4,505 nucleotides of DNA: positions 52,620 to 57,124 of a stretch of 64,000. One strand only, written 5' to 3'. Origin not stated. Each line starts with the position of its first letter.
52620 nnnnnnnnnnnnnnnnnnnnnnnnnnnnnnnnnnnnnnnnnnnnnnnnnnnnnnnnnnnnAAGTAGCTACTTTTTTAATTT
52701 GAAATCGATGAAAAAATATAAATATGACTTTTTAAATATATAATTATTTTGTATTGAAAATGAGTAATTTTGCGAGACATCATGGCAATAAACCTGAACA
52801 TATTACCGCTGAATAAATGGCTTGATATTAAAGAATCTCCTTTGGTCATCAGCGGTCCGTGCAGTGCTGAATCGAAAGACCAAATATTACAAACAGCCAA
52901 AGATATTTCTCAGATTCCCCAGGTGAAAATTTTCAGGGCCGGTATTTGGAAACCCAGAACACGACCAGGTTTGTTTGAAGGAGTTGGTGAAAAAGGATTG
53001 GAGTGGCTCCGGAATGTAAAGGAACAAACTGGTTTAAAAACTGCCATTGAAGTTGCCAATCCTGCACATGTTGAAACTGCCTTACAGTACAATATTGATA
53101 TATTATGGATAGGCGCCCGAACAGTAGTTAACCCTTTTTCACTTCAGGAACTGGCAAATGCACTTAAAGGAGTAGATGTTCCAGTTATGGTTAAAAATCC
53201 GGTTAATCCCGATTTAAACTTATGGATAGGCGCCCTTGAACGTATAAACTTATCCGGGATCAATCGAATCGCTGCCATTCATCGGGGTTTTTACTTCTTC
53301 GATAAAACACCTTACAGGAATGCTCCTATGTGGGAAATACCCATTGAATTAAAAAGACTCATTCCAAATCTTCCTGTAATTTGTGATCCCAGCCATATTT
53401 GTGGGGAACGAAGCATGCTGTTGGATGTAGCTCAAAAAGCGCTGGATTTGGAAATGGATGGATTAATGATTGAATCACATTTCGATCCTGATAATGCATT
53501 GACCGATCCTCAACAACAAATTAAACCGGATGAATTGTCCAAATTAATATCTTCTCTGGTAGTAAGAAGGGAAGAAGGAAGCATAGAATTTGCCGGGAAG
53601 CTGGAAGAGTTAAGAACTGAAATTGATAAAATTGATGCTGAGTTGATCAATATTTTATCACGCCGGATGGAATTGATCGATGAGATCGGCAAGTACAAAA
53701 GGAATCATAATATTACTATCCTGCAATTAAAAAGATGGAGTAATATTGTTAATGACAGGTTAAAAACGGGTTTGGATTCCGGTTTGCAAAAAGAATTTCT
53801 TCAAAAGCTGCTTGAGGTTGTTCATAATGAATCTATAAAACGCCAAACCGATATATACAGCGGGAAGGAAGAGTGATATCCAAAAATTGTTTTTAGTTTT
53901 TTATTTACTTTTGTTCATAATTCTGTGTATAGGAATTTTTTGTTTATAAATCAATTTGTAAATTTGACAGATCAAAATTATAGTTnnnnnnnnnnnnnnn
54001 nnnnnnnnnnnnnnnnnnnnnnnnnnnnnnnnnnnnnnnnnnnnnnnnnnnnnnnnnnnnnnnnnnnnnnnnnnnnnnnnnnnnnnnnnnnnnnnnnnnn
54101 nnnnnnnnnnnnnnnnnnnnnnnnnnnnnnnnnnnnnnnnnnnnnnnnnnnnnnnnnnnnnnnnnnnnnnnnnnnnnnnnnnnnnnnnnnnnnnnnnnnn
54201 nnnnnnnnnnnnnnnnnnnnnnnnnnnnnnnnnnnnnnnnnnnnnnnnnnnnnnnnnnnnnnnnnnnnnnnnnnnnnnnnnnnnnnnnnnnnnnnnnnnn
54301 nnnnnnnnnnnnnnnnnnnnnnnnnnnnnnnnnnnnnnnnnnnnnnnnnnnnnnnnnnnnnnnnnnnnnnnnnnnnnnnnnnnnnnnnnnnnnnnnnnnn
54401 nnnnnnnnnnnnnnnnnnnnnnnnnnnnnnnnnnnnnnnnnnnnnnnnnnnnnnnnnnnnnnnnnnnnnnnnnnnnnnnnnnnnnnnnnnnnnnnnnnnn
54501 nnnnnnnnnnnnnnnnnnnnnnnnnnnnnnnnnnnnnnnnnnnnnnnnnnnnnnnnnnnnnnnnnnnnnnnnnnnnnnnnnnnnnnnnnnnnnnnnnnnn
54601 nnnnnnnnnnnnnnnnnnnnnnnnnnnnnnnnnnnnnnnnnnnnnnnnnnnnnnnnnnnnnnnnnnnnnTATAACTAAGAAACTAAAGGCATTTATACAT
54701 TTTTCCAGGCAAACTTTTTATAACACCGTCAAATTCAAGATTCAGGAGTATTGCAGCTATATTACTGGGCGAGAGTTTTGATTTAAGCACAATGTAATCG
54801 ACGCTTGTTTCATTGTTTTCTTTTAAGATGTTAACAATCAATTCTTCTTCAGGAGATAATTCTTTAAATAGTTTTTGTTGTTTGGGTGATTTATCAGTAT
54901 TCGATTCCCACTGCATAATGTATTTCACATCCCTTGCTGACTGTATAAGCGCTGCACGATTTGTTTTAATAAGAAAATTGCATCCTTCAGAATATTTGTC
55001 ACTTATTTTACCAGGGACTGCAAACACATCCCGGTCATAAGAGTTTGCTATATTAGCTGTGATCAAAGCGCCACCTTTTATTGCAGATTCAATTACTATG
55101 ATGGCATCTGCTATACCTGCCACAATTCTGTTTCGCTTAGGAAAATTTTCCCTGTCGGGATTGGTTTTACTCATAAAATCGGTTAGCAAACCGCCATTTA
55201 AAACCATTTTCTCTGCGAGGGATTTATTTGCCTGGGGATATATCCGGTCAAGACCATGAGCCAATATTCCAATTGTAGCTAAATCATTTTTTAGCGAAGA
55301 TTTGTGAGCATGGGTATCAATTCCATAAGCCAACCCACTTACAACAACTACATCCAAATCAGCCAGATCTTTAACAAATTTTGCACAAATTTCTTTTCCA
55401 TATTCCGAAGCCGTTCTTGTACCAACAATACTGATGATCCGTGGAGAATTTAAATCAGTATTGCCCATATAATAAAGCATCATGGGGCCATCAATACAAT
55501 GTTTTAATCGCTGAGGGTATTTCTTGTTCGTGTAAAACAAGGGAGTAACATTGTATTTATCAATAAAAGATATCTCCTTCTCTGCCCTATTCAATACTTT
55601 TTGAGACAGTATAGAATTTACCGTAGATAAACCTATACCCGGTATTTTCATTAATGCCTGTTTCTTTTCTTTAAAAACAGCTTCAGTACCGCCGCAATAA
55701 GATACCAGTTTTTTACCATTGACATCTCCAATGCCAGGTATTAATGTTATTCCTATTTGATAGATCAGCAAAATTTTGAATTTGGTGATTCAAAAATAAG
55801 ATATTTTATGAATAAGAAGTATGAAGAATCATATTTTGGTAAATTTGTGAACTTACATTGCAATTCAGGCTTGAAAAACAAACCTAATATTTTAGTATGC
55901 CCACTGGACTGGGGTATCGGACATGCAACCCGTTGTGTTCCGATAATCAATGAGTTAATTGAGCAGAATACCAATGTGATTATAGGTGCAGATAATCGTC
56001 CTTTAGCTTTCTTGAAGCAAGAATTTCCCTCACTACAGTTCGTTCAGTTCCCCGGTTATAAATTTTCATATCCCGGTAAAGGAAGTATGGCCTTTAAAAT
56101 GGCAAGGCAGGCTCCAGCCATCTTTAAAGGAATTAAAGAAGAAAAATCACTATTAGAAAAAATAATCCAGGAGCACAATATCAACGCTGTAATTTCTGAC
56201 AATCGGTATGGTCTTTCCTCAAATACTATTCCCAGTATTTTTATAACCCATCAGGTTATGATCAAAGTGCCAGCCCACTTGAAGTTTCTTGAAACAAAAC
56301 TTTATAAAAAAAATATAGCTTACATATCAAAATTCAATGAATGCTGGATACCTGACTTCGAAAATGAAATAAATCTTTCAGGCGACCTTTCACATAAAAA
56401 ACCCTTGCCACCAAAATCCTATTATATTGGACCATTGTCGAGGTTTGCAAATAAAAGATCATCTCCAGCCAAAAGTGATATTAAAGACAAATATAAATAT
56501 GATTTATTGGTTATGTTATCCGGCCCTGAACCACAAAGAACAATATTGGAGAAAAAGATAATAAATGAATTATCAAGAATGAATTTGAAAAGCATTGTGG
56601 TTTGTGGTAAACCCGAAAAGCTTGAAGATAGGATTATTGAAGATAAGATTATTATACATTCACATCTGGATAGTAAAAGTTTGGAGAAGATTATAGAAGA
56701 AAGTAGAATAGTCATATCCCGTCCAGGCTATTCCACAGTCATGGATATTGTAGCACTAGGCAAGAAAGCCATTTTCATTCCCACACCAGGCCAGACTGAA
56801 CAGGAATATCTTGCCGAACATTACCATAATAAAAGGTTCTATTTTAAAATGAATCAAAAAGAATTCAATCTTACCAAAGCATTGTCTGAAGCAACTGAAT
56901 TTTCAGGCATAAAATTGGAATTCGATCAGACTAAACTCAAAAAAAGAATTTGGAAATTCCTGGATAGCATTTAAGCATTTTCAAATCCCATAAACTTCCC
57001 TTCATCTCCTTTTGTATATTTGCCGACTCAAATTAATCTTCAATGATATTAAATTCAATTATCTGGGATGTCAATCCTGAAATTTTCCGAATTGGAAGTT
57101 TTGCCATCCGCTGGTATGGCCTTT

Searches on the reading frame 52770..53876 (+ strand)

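Call 33: search_protein_families(library=pfam, proteins=[window:52770-53876:+], max_evalue=0.001)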
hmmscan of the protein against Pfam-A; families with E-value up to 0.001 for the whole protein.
window:52770-53876:+ (368 aa): 2 families
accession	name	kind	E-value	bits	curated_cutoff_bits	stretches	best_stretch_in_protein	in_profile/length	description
PF00793.26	DAHP_synth_1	-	7e-39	133.8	25.5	1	24-259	18-257/270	DAHP synthetase I family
PF01817.26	CM_2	-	2.5e-19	69.7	27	1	281-359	1-79/80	Chorismate mutase type II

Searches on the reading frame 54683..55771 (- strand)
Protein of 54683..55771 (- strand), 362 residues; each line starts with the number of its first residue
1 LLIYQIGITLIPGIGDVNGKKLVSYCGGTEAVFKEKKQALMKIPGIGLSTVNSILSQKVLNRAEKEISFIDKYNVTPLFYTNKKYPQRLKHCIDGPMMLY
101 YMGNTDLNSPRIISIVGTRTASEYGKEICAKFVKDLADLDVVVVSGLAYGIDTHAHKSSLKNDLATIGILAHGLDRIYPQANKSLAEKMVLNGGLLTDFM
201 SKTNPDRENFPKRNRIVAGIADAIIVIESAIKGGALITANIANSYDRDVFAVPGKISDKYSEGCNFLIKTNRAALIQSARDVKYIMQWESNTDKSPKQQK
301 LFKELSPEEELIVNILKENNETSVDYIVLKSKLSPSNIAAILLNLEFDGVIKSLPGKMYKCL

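Call 33: search_protein_families(library=pfam, proteins=[window:54683-55771:-], max_evalue=0.001)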
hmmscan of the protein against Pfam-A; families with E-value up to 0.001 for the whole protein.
window:54683-55771:- (362 aa): 4 families
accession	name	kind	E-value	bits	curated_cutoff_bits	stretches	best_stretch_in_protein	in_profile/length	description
PF02481.21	DNA_processg_A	-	8.5e-75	251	29.6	1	71-276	3-210/212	DNA recombination-mediator protein A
PF17782.7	DprA_WH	-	9.5e-10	38.8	22.9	1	304-357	9-61/61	DprA winged helix domain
PF18306.6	LDcluster4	-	0.00015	21.8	26.3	1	112-255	3-125/151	SLOG cluster4 family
PF14520.12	HHH_5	-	0.00092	20.1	27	0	11-56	7-53/57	Helix-hairpin-helix domain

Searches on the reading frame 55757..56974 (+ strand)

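Call 33: search_protein_families(library=pfam, proteins=[window:55757-56974:+], max_evalue=0.001)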
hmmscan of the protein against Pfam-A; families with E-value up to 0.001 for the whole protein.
window:55757-56974:+ (405 aa): 2 families
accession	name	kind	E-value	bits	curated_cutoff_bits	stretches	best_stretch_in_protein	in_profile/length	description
PF04101.22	Glyco_tran_28_C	-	9.3e-12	45.7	22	1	262-378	17-139/166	Glycosyltransferase family 28 C-terminal domain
PF13528.12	Glyco_trans_1_3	-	4.1e-07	29.9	25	0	53-148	11-102/322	Glycosyl transferase family 1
